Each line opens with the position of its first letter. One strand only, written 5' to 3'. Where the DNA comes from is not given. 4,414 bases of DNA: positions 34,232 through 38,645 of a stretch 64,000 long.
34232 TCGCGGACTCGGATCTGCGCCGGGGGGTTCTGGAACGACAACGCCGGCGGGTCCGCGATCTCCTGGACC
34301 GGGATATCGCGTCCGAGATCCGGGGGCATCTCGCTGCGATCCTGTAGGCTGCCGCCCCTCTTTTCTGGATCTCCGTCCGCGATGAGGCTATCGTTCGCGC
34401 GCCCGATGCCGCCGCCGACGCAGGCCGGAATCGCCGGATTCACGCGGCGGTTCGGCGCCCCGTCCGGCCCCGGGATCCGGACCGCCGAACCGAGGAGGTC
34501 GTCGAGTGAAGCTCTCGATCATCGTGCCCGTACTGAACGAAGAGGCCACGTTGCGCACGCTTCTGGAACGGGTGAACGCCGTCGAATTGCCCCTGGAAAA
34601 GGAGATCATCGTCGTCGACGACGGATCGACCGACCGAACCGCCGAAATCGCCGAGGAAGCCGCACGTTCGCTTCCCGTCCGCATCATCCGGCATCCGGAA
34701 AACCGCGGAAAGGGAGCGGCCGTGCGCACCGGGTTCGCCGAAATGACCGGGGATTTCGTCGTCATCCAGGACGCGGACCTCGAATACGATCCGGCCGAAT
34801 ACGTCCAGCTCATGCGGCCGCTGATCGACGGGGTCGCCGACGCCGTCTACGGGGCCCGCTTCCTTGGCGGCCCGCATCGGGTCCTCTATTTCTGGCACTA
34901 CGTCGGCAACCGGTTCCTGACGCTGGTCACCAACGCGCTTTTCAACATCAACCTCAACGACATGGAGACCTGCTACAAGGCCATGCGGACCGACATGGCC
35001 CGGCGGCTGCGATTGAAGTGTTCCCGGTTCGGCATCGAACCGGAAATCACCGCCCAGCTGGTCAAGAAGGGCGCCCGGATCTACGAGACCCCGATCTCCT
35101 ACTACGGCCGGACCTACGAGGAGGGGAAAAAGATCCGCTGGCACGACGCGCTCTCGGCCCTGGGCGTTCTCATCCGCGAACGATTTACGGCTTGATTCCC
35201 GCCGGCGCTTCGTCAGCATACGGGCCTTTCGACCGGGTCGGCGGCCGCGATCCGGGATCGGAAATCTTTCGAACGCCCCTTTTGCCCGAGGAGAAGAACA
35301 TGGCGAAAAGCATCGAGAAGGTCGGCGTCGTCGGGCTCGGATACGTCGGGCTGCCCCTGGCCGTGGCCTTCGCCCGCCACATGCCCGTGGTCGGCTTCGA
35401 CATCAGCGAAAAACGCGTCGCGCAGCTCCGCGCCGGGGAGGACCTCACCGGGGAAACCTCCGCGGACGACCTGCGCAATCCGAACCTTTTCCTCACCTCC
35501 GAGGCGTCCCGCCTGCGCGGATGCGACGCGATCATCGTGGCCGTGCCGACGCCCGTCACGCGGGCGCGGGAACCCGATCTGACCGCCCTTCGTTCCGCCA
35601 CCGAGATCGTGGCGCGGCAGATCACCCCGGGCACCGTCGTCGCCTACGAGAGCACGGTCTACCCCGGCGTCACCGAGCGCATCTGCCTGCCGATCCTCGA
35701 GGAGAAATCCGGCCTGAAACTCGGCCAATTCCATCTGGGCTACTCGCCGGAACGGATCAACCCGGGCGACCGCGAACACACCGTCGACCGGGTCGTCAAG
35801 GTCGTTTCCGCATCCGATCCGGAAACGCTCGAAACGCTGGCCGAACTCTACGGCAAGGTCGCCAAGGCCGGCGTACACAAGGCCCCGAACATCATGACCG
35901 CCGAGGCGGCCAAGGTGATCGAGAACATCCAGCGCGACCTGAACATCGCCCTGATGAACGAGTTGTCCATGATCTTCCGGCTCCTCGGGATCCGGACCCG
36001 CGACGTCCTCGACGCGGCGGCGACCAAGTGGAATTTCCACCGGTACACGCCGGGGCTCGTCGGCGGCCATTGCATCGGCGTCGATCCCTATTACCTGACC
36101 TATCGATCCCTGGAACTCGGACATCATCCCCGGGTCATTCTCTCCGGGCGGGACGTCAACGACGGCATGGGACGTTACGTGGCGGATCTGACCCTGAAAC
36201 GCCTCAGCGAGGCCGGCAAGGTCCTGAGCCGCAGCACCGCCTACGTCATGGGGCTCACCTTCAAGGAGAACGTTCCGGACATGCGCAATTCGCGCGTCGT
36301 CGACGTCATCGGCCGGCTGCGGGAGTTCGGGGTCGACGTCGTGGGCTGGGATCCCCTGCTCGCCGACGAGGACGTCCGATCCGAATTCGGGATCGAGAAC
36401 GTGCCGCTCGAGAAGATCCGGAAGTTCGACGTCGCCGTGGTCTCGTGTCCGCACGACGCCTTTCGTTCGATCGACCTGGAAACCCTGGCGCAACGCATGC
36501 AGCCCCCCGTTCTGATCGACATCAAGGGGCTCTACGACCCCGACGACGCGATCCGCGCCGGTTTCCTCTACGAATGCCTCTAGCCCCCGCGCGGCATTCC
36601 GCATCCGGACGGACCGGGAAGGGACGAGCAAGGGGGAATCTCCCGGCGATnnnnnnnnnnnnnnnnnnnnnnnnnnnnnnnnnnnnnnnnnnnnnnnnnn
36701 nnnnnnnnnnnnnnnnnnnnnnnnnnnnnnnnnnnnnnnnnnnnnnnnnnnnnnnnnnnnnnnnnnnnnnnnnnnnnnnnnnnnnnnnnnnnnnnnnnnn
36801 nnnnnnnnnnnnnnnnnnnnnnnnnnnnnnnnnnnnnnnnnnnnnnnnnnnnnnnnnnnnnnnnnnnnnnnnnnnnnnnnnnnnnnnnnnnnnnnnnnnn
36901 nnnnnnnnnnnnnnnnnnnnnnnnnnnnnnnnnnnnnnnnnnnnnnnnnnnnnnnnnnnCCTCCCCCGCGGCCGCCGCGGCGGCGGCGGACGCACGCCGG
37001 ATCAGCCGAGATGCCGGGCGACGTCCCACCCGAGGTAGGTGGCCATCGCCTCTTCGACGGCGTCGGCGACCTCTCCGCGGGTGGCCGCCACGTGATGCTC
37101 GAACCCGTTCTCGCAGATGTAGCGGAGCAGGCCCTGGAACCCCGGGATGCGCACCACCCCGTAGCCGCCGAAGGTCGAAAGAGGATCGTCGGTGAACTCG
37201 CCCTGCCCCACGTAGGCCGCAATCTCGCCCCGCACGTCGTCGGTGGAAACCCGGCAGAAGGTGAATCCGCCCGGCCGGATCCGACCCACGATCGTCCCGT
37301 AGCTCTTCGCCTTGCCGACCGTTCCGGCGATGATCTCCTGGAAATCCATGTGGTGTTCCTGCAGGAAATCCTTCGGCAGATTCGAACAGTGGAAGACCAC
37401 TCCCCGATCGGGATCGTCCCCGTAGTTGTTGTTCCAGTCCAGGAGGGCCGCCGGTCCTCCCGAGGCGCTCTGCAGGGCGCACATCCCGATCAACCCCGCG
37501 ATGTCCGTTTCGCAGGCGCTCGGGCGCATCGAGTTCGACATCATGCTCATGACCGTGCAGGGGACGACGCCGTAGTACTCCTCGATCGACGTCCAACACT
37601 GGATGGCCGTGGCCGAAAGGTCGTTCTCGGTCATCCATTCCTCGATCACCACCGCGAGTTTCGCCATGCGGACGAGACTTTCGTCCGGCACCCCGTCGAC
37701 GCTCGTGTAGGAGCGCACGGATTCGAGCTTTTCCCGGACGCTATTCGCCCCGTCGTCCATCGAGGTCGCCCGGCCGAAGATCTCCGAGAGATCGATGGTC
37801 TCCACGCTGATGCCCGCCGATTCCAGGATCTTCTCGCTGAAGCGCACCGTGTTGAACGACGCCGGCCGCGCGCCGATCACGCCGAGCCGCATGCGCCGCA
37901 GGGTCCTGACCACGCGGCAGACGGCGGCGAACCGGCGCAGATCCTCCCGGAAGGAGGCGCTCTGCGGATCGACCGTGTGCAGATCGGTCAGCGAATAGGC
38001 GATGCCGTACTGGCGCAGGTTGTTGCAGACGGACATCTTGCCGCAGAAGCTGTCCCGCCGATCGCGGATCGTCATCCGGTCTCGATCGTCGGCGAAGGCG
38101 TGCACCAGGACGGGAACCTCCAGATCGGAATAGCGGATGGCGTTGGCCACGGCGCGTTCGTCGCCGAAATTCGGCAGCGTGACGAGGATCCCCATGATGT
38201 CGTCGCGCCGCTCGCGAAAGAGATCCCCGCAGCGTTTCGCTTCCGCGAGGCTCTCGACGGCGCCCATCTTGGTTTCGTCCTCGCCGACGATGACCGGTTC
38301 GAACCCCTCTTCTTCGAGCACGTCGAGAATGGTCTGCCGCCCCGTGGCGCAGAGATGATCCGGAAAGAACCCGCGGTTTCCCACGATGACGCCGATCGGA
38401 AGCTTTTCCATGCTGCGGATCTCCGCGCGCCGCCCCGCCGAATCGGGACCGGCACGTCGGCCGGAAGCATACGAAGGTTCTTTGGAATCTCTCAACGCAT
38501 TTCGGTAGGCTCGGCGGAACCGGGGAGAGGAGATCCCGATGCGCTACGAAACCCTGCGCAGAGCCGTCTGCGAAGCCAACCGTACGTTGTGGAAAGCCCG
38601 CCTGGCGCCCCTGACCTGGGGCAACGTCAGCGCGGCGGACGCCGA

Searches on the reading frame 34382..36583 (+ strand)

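Call 8: search_protein_families(library=pfam, proteins=[window:34382-36583:+], max_evalue=0.01)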
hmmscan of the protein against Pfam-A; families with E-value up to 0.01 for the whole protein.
window:34382-36583:+ (733 aa): 6 families
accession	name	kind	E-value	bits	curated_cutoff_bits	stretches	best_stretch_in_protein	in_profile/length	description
PF03721.20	UDPG_MGDP_dh_N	-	2.6e-30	105.8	27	1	313-484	2-181/187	UDP-glucose/GDP-mannose dehydrogenase family, NAD binding domain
PF03720.21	UDPG_MGDP_dh_C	-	1.3e-23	83.7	30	1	622-720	2-103/103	UDP-glucose/GDP-mannose dehydrogenase family, UDP binding domain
PF00984.24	UDPG_MGDP_dh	-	4.2e-21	75.3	25.4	1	506-594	2-93/94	UDP-glucose/GDP-mannose dehydrogenase family, central domain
PF03446.21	NAD_binding_2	-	0.0017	18.9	21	1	313-434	1-103/161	NAD binding domain of 6-phosphogluconate dehydrogenase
PF02826.25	2-Hacid_dh_C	-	0.0021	17.9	25.1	0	642-702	51-114/178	D-isomer specific 2-hydroxyacid dehydrogenase, NAD binding domain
PF01118.30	Semialdhyde_dh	-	0.0022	18.8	26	0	313-401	1-87/121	Semialdehyde dehydrogenase, NAD binding domain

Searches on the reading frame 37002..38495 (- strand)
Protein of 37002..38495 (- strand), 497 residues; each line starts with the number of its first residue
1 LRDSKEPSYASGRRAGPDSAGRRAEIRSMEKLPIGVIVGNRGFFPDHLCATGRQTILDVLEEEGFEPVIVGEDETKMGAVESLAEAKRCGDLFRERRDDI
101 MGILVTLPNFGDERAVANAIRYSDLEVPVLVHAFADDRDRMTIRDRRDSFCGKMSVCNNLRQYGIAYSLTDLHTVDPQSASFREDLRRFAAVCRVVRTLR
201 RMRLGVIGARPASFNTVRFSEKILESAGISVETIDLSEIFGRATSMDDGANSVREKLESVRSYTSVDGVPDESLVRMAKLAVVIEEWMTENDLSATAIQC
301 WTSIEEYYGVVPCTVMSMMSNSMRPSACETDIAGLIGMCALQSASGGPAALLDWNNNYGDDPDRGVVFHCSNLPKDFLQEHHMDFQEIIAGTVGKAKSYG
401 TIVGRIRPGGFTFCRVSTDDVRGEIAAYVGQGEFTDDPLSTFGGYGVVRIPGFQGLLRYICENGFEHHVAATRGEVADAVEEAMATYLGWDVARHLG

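Call 17: search_protein_families(library=pfam, proteins=[window:37002-38495:-], max_evalue=0.1)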
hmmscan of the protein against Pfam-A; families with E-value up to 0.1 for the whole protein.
window:37002-38495:- (497 aa): 1 family
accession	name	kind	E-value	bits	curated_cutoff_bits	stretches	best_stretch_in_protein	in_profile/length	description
PF02952.23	Fucose_iso_C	-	2.1e-28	99.2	29.3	1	368-493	2-140/143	L-fucose isomerase, C-terminal domain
